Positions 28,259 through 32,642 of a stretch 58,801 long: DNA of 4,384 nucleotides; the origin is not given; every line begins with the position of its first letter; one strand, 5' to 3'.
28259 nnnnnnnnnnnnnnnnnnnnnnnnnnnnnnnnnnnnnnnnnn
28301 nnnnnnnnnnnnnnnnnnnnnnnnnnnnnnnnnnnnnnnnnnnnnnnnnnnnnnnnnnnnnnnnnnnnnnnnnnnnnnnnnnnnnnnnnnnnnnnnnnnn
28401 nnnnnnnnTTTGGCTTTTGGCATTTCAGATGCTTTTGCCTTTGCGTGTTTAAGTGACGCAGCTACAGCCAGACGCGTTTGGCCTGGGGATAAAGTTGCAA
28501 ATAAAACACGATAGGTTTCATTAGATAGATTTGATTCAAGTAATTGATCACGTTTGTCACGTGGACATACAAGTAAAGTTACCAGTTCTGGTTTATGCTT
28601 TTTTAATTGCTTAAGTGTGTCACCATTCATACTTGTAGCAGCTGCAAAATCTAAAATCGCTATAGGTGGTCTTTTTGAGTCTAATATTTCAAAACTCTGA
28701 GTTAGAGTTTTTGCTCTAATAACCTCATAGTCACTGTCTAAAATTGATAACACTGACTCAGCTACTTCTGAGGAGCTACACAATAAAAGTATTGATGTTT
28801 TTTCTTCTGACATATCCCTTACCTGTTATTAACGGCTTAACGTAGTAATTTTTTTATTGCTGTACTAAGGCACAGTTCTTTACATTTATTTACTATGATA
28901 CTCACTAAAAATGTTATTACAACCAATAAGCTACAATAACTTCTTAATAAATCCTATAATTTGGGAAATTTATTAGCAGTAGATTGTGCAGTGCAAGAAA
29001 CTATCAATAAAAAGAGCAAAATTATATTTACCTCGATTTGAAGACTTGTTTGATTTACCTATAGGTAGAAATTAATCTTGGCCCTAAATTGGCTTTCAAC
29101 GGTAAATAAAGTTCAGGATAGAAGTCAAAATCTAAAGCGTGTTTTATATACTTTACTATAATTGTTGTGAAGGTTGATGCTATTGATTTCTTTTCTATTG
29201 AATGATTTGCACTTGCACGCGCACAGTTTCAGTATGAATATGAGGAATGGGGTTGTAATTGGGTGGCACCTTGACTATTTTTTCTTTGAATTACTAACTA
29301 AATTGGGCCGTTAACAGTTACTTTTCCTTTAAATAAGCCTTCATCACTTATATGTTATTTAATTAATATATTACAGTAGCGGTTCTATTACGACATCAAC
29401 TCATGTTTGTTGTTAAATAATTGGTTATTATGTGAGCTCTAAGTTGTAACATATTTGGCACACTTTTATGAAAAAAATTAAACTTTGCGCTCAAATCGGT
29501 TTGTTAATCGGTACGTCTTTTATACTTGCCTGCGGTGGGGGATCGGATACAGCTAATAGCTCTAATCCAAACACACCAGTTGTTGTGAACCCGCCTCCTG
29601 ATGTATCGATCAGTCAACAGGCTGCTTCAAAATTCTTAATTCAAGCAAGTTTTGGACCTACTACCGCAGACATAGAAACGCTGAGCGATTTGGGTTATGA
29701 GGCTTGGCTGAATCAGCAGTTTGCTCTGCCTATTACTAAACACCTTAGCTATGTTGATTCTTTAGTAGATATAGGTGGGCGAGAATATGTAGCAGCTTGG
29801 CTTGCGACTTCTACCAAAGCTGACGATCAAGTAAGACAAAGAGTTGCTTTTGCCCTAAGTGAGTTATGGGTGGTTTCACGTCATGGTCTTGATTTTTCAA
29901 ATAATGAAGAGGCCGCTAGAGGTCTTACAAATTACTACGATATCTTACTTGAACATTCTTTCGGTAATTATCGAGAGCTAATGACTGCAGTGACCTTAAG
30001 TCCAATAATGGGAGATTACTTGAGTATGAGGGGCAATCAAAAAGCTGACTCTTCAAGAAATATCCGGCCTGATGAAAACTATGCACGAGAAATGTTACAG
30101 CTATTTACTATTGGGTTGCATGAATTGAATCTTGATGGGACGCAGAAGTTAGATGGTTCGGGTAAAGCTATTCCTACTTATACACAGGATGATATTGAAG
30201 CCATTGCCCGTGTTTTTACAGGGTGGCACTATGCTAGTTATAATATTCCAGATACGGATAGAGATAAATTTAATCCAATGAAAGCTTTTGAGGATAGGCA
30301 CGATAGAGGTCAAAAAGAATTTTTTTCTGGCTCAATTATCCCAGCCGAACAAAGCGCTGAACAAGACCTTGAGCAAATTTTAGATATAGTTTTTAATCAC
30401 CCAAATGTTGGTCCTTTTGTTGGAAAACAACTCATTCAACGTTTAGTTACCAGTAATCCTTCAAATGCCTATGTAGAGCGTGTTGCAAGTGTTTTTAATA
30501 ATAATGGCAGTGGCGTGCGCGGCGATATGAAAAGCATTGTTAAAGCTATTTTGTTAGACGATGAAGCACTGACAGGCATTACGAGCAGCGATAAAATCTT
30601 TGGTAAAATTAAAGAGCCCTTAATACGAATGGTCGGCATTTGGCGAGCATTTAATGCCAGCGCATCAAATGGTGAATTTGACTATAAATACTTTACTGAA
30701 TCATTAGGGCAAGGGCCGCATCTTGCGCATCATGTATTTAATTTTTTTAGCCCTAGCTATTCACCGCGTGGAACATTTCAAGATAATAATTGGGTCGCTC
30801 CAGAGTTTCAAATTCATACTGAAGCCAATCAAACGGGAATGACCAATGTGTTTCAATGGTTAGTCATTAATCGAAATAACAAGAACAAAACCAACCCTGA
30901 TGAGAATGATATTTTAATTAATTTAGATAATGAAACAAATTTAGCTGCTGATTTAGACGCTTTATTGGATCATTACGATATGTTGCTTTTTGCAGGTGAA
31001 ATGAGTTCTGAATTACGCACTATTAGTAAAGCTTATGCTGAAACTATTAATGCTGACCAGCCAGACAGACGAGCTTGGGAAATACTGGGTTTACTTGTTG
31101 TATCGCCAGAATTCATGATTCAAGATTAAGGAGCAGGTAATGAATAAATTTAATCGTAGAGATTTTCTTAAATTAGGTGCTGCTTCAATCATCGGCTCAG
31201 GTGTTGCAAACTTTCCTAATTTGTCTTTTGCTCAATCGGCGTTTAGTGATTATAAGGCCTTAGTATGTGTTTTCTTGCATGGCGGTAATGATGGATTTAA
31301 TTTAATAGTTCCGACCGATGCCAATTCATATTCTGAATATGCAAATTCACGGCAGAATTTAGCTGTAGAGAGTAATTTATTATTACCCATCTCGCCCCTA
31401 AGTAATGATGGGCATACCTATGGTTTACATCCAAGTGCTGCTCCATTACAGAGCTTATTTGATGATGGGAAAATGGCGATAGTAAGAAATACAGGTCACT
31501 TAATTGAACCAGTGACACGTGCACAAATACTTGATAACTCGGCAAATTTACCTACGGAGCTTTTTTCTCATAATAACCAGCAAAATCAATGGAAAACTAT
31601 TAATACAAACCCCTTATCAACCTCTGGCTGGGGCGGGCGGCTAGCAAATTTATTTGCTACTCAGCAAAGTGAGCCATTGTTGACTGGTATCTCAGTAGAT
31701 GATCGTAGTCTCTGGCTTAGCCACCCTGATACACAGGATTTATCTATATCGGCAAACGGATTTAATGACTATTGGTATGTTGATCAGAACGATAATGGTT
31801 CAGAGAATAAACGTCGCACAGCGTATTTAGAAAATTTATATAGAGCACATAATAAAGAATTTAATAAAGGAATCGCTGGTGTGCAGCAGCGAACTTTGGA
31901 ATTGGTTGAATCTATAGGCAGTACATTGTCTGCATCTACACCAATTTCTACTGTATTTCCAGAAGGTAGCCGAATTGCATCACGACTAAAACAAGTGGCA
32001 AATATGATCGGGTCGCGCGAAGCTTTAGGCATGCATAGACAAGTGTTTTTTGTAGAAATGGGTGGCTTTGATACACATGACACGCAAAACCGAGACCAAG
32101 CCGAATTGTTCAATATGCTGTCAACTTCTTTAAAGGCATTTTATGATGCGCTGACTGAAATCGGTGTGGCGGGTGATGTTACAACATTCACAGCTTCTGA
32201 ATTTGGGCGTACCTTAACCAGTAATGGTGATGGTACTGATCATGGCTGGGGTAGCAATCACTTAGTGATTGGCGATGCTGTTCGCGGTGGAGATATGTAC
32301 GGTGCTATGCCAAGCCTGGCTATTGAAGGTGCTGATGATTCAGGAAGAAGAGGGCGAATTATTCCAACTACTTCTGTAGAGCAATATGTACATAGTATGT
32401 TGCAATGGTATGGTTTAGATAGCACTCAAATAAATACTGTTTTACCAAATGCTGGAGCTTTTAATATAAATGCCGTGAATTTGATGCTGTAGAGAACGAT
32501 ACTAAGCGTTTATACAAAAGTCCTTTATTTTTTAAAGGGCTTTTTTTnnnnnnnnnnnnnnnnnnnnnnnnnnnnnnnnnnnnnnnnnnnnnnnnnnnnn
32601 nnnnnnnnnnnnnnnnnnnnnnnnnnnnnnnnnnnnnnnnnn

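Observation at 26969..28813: Chimeric TonB-C-terminal-domain protein with a cytoplasmic degenerate receiver domain, TPR-like repeats and a coiled coil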

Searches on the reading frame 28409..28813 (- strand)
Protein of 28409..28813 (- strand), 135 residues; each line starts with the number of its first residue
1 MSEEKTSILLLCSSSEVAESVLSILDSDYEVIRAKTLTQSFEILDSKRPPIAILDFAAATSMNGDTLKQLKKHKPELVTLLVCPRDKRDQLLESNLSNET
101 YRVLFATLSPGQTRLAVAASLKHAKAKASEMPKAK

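Call 14: search_solved_structures(query=A2, max_evalue=10, show_alignments=3)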
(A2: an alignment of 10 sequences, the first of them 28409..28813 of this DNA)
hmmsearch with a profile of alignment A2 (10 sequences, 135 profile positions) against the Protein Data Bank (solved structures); distinct sequences matched with E-value up to 10: 13.
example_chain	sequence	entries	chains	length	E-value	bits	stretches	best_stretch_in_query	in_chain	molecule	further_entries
2jk1_A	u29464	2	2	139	0.026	17.2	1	6-83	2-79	HYDROGENASE TRANSCRIPTIONAL REGULATORY PROTEIN HUPR1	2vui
3n53_A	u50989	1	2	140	0.051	16.2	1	21-62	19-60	Response regulator receiver modulated diguanylate cyclase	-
2vuh_B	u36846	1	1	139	0.14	14.8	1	6-83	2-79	HYDROGENASE TRANSCRIPTIONAL REGULATORY PROTEIN HUPR1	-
4uhj_A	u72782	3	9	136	0.4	13.3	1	7-96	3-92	TRANSCRIPTIONAL REGULATORY PROTEIN CPXR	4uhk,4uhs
21gq_C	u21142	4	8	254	0.5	13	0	91-130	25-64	Decaprenylphosphoryl-2-keto-beta-D-erythro-pentose reductase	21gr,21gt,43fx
4ja2_A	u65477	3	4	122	0.5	13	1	7-71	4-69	Response regulator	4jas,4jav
1mvo_A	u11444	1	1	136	0.56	12.9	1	15-128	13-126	PhoP response regulator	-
1pey_A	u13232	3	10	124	1.5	11.5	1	10-93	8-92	Sporulation initiation phosphotransferase F | SPORULATION RESPONSE REGULATORY PROTEIN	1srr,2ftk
5uhu_A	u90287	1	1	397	1.5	11.5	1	59-116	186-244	Mycinamicin IV hydroxylase/epoxidase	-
1f51_E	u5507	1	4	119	1.6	11.4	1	15-93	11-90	SPORULATION INITIATION PHOSPHOTRANSFERASE F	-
3zsn_A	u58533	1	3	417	1.6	11.4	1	59-116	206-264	P-450-LIKE PROTEIN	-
4aw3_A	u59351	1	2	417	1.6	11.4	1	59-116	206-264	P-450-LIKE PROTEIN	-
2y46_A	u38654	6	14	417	1.6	11.4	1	59-116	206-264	P-450-LIKE PROTEIN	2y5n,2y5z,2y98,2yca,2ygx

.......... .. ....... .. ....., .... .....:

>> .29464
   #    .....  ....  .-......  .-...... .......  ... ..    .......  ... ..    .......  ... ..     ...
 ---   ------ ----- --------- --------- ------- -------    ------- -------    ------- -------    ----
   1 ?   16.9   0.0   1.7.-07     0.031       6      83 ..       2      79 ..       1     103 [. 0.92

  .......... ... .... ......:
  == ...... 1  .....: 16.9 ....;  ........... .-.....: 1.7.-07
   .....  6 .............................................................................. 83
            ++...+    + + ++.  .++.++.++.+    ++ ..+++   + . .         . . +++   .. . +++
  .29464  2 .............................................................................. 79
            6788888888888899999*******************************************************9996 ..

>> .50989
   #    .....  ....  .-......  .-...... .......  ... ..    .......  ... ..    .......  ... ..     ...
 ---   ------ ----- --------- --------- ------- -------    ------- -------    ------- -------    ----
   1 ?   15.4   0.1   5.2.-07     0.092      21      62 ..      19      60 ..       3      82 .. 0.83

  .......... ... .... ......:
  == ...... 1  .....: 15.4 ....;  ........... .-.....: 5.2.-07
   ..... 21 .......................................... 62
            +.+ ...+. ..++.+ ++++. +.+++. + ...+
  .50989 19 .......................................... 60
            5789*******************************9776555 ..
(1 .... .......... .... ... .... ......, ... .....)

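Call 15: find_homologous_proteins(query=A2, max_evalue=0.01)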
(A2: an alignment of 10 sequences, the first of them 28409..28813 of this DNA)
Query A2 (10 sequences) (135 aa, profile of the alignment): 3 proteins with E <= 0.01 among 8000 candidates.
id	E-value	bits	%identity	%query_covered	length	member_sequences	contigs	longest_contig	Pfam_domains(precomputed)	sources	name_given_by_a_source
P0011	1.1e-76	273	85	99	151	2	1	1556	-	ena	-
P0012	5.4e-74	264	100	95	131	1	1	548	-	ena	-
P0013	1.5e-26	110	63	53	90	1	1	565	-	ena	-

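Call 34: predict_structure(alignment_id=A2)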
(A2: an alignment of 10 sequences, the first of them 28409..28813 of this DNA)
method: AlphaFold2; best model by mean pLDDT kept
length: 135 residues; sequences in the alignment: 10
mean_pLDDT: 81.0   pTM: 0.79
mean pLDDT of the five models: 81.0, 79.3, 78.1, 75.9, 59.9
residues with pLDDT >= 90: 41; 70-90: 68; 50-70: 19; < 50: 7
segments of 3 or more residues with pLDDT < 50: 132-135
pLDDT, mean of each block of 10 residues (from residue 1): 79 88 91 93 94 89 81 88 81 68 57 84 76 46
secondary structure, 60 per line:
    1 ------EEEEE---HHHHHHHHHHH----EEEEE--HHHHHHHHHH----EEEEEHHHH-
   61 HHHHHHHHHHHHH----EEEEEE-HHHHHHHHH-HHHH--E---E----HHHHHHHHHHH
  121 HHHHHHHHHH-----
elements in order: E7-11 H15-25 E30-34 H37-46 E51-55 H56-59 H61-73 E78-83 H85-93 H95-98 H110-130

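Call 38: fold_search(model_id=the predicted structure, library=pdb)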
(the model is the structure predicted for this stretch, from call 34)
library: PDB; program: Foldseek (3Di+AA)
matches with E <= 10: 1694; with E <= 0.001: 277
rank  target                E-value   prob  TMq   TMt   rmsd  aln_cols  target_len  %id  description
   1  3cfy                  2.0e-06  1.00  0.72  0.74   3.2       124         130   17  Crystal structure of signal receiver domain of putative Luxo repressor protein from Vibrio parahaemolyticus (released 2008-03-18)
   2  3hv2_A                3.2e-06  1.00  0.79  0.79   3.1       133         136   20  Crystal structure of signal receiver domain OF HD domain-containing protein FROM Pseudomonas fluorescens Pf-5 (released 2009-06-23)
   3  3hv2_B                4.1e-06  1.00  0.74  0.79   3.1       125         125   22  Crystal structure of signal receiver domain OF HD domain-containing protein FROM Pseudomonas fluorescens Pf-5 (released 2009-06-23)
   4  4dad                  5.4e-06  1.00  0.69  0.70   3.1       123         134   20  Crystal structure of a Putative pilus assembly-related protein (BPSS2195) from Burkholderia pseudomallei K96243 at 2.50  (released 2012-01-25)
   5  7m0s_A                5.7e-06  1.00  0.71  0.75   3.0       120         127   18  N-terminal domain of PmrA from Acinetobacter baumannii (released 2021-11-03)
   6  6ifh                  6.1e-06  1.00  0.73  0.81   2.5       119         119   17  Unphosphorylated Spo0F from Paenisporosarcina sp. TG-14 (released 2019-01-16)
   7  3kcn_B                6.5e-06  1.00  0.79  0.78   2.8       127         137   14  The crystal structure of adenylate cyclase from Rhodopirellula baltica (released 2009-11-17)
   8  4kfc_B                6.5e-06  1.00  0.72  0.46   2.7       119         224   13  Crystal structure of a hyperactive mutant of response regulator KdpE complexed to its promoter DNA (released 2014-02-19)
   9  1mvo                  6.5e-06  1.00  0.69  0.76   3.3       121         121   21  Crystal structure of the PhoP receiver domain from Bacillus subtilis (released 2002-10-16)
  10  3jte                  7.4e-06  1.00  0.71  0.75   2.9       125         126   17  Crystal structure of response regulator receiver domain Protein from clostridium thermocellum (released 2009-09-22)
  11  1tmy                  9.1e-06  1.00  0.71  0.79   2.7       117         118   14  CHEY FROM THERMOTOGA MARITIMA (APO-I) (released 1997-11-19)
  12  3kcn_A                1.0e-05  1.00  0.76  0.76   3.1       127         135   16  The crystal structure of adenylate cyclase from Rhodopirellula baltica (released 2009-11-17)
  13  4kny_A                1.0e-05  1.00  0.71  0.46   2.8       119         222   13  Crystal structure of the response regulator KdpE complexed to DNA in an active-like conformation (released 2014-02-19)
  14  3dzd_A                1.0e-05  1.00  0.74  0.30   3.1       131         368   17  Crystal structure of sigma54 activator NTRC4 in the inactive state (released 2008-11-25)
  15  8svz_B                1.3e-05  1.00  0.69  0.78   2.8       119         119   18  Structure of the Francisella response regulator KdpE receiver domain (released 2024-06-12)
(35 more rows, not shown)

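Call 76: search_solved_structures(query=A5, max_evalue=0.01, show_alignments=2)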
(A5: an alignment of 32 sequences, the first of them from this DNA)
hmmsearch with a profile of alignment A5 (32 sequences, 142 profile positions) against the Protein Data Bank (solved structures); distinct sequences matched with E-value up to 0.01: 67 (the best 60 are shown).
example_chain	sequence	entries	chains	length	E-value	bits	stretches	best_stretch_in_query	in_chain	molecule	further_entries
3kcn_A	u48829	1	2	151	9.8e-13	51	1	11-131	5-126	Adenylate cyclase homolog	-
2jk1_A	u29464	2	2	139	6.5e-12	48.3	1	12-118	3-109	HYDROGENASE TRANSCRIPTIONAL REGULATORY PROTEIN HUPR1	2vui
2vuh_B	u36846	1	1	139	5.9e-11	45.2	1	12-118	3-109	HYDROGENASE TRANSCRIPTIONAL REGULATORY PROTEIN HUPR1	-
3hv2_A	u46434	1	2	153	9.9e-11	44.5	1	8-135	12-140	Response regulator/HD domain protein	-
3jte_A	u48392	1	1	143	4.7e-08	35.8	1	11-139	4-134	Response regulator receiver protein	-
1zit_A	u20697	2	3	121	1.8e-07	33.9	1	12-127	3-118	transcriptional regulator (NtrC family)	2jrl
1ny5_A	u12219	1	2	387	2.3e-07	33.6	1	12-135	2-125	transcriptional regulator (NtrC family)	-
3dzd_A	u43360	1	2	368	2.7e-07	33.4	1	12-137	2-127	Transcriptional regulator (NtrC family)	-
4l4u_A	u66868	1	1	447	3.4e-07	33.1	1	9-135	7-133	Transcriptional regulator (NtrC family)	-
1zy2_A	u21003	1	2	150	4.1e-07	32.8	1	12-135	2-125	transcriptional regulator NtrC1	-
6lgq_D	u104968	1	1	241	8.7e-07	31.7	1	9-137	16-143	DNA-binding response regulator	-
4kfc_A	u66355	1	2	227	1.1e-06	31.4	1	11-137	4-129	KDP operon transcriptional regulatory protein KdpE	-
4kny_A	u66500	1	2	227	1.1e-06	31.4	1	11-137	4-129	KDP operon transcriptional regulatory protein KdpE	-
6xeh_A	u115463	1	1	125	1.7e-06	30.8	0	12-73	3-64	DE NOVO DESIGNED OR386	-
1zh2_A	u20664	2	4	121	2.3e-06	30.3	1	11-130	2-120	KDP operon transcriptional regulatory protein kdpE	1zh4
4dad_A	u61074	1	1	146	0.0018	21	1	11-103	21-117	Putative pilus assembly-related protein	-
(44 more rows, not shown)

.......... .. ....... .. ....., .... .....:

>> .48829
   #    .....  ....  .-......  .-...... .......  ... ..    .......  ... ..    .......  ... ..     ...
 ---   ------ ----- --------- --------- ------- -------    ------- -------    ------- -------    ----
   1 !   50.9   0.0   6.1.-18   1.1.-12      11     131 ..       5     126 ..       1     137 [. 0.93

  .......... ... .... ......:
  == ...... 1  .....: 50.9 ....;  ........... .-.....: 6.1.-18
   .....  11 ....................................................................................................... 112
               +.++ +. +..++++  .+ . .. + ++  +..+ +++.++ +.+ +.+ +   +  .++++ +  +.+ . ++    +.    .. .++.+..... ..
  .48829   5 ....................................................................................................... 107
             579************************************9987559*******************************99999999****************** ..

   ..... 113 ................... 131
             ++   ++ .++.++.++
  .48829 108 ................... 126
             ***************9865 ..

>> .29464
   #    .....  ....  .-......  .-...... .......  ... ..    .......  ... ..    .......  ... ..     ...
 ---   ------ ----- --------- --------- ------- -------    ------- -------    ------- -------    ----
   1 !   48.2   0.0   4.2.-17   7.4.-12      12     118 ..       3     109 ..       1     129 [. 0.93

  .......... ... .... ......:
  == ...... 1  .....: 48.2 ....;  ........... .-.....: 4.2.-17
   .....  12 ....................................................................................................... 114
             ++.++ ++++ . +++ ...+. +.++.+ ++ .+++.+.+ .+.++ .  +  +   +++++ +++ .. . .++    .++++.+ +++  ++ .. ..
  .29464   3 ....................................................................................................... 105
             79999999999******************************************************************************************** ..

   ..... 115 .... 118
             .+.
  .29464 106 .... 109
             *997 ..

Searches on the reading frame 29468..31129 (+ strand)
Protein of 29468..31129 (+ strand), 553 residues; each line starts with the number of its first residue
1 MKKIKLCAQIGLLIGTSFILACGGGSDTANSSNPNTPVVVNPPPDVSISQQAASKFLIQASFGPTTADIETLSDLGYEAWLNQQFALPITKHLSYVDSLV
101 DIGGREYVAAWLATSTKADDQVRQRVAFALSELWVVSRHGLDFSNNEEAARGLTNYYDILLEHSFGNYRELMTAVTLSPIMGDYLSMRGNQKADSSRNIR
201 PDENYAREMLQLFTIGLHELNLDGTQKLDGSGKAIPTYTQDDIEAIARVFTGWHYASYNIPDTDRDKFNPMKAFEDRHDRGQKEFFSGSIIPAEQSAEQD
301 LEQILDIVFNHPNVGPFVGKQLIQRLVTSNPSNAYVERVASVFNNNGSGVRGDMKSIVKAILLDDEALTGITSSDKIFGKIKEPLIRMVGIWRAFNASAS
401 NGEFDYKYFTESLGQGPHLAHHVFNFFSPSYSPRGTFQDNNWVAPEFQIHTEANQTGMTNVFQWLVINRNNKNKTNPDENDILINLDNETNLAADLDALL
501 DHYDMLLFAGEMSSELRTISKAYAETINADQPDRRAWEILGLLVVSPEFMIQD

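Call 19: search_protein_families(library=ncbifam, proteins=[window:29468-31129:+], max_evalue=0.00001)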
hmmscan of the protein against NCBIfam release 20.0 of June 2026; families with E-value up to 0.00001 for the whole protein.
window:29468-31129:+ (553 aa): 0 families

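Call 25: search_protein_families(library=pfam, proteins=[window:29468-31129:+], max_evalue=0.00001)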
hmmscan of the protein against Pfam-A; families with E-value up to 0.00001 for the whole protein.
window:29468-31129:+ (553 aa): 1 family
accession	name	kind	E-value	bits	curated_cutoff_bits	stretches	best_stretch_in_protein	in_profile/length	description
PF08811.16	DUF1800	-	1e-85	288.9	26.1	1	56-551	2-419/419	Protein of unknown function (DUF1800)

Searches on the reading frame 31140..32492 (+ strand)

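Call 19: search_protein_families(library=ncbifam, proteins=[window:31140-32492:+], max_evalue=0.00001)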
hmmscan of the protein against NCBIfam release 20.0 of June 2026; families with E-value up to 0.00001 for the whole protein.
window:31140-32492:+ (450 aa): 0 families

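Call 25: search_protein_families(library=pfam, proteins=[window:31140-32492:+], max_evalue=0.00001)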
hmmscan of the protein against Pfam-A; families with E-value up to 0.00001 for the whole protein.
window:31140-32492:+ (450 aa): 1 family
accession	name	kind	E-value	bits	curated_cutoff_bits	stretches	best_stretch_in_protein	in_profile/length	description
PF07394.17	DUF1501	-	3.2e-42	145.5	27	1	39-429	2-366/390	Protein of unknown function (DUF1501)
